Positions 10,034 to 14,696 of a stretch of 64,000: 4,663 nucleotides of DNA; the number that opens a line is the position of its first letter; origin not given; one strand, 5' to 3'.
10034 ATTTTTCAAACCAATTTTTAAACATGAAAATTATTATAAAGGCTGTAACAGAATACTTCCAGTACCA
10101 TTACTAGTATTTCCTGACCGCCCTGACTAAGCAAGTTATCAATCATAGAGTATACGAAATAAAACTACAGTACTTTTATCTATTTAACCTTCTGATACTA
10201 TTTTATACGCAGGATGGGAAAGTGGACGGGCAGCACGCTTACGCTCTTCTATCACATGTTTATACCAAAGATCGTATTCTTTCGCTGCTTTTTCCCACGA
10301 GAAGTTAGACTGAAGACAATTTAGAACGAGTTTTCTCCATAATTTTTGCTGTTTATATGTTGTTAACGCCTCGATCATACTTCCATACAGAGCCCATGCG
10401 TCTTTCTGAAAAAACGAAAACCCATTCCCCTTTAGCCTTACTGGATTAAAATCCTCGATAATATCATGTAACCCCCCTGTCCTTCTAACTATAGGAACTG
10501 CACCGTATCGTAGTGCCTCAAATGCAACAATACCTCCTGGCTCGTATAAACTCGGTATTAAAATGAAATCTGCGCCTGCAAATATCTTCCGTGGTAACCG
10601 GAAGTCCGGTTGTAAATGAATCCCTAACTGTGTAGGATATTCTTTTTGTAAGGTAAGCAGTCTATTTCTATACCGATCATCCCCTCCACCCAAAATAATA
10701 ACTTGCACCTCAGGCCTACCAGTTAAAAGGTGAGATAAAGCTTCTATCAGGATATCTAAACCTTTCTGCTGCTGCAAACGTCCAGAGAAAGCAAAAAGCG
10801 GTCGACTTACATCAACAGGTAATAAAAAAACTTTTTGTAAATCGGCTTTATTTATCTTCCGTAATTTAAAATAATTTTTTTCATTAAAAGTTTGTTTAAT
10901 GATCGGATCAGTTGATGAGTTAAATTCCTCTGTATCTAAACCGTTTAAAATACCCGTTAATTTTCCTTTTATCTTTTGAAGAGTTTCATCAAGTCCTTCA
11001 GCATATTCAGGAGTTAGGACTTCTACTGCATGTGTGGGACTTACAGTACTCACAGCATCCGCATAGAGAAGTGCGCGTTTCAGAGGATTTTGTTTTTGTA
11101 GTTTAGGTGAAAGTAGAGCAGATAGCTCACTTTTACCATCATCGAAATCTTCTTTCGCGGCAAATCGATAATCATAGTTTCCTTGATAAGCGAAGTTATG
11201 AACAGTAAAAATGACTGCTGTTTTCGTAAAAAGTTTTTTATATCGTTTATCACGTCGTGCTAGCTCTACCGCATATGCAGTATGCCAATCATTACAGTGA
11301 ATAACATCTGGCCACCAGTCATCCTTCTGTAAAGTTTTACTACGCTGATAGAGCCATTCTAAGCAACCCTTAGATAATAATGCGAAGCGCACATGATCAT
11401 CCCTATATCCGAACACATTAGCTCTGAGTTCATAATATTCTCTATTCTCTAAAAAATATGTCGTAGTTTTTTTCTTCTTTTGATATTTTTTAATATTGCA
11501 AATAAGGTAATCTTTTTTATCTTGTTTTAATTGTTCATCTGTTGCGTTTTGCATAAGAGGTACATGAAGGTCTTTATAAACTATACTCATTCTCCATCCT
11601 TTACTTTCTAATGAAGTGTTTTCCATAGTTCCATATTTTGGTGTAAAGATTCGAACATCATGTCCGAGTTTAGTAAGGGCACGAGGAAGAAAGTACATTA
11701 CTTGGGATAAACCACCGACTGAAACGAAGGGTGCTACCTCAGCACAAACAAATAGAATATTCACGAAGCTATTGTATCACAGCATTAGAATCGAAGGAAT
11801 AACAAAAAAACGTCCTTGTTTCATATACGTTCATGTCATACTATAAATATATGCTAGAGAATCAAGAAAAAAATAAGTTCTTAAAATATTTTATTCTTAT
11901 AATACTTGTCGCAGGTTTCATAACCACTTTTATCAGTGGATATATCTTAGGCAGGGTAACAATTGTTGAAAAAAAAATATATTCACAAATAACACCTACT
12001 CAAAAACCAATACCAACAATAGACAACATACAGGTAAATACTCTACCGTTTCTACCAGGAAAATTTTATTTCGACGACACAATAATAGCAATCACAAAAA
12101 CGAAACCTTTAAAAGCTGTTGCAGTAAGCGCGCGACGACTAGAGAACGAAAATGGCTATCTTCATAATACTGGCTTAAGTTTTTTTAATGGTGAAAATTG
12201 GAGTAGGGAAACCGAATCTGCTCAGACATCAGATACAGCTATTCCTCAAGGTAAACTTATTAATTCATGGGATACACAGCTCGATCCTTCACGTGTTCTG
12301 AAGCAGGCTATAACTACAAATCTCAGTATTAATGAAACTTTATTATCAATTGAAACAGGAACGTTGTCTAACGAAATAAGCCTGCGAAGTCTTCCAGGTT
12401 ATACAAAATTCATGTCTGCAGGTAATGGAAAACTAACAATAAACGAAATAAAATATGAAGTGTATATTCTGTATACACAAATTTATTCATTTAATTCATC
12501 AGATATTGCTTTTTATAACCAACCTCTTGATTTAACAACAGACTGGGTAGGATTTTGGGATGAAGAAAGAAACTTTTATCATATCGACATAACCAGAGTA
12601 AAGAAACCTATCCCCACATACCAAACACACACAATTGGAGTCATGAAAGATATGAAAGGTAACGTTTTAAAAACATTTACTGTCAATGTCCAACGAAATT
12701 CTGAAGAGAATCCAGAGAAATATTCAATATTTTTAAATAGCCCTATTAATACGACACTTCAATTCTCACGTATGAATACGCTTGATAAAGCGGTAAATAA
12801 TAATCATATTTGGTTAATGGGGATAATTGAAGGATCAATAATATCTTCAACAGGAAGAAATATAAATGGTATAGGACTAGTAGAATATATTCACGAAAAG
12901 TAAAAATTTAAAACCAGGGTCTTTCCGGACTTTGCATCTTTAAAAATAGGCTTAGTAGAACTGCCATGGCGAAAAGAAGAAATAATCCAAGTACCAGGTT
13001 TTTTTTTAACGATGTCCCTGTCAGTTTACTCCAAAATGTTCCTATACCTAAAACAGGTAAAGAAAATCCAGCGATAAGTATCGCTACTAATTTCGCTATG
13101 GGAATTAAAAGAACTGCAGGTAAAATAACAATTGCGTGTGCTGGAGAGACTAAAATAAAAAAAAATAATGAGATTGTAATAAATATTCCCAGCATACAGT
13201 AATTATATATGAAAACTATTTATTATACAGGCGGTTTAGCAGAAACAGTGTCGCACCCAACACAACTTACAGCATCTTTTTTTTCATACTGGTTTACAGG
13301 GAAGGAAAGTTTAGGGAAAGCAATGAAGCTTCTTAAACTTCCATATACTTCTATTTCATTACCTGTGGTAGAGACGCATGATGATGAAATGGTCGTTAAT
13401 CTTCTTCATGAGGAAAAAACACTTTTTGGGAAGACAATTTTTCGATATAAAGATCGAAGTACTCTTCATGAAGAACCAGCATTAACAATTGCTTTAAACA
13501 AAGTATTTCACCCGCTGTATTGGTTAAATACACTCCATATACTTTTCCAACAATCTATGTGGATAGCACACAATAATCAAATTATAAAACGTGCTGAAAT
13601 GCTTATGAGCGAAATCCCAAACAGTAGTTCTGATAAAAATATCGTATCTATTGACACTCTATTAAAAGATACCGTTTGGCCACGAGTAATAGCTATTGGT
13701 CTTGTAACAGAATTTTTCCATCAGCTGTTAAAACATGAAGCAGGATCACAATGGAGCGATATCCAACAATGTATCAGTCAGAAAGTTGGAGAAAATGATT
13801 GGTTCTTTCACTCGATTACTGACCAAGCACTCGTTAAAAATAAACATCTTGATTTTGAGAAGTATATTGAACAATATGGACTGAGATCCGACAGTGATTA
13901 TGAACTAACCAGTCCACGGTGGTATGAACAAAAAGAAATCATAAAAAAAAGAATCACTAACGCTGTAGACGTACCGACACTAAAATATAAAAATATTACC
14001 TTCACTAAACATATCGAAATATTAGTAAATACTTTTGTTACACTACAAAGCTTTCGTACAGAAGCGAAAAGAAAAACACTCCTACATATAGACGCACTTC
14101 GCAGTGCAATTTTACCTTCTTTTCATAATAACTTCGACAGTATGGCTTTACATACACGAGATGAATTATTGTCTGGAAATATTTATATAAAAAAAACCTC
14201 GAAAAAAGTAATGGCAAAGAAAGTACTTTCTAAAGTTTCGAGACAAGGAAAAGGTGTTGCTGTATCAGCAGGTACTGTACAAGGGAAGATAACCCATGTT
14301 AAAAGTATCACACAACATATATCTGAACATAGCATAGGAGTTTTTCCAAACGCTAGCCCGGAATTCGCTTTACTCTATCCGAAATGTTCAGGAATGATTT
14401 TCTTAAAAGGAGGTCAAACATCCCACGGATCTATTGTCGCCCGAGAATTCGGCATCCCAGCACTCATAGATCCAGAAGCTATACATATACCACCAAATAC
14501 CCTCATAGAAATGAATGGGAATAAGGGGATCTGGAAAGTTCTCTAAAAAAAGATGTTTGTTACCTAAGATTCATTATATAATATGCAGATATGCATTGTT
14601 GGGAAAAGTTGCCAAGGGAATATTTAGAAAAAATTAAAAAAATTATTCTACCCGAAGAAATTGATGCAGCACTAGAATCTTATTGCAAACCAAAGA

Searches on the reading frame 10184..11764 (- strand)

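Call 106: search_protein_families(library=pfam, proteins=[window:10184-11764:-], max_evalue=0.0001)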
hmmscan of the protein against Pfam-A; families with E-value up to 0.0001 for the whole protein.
window:10184-11764:- (526 aa): 6 families
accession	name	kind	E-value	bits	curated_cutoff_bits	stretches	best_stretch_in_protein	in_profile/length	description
PF08323.17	Glyco_transf_5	-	1.9e-60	205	22.7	1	2-264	1-239/239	Starch synthase catalytic domain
PF00534.26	Glycos_transf_1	-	1.4e-22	80.5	26.4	1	319-476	13-165/172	Glycosyl transferases group 1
PF13692.12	Glyco_trans_1_4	-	1.2e-13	52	27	1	322-464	2-137/142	Glycosyl transferases group 1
PF13439.12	Glyco_transf_4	-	2.9e-11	44.1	28.5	0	141-246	62-145/170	Glycosyltransferase Family 4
PF13579.12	Glyco_trans_4_4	-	8.4e-09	36.4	29.7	1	145-246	67-139/158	Glycosyl transferase 4-like domain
PF20706.3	GT4-conflict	-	4.2e-07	29.7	26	1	325-495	201-383/385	Family 4 Glycosyltransferase in conflict systems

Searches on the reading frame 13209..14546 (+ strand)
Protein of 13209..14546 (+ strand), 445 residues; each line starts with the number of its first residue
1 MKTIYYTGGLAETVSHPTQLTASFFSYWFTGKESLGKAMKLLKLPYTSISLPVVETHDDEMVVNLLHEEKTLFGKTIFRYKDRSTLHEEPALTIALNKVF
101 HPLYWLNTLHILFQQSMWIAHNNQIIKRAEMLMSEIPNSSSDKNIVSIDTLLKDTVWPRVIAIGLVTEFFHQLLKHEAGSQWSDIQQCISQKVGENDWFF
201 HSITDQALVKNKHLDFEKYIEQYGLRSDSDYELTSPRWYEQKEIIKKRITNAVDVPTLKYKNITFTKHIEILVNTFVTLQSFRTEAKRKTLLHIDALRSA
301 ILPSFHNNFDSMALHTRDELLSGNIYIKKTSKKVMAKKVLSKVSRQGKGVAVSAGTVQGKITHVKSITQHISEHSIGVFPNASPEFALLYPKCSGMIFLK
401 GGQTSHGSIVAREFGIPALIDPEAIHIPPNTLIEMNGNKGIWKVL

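Call 106: search_protein_families(library=pfam, proteins=[window:13209-14546:+], max_evalue=0.0001)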
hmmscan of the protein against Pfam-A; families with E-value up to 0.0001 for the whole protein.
window:13209-14546:+ (445 aa): 1 family
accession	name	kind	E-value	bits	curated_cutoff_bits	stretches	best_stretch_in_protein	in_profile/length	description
PF00391.29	PEP-utilizers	-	2.3e-12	46.8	23.1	1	372-440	2-72/72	PEP-utilising enzyme, mobile domain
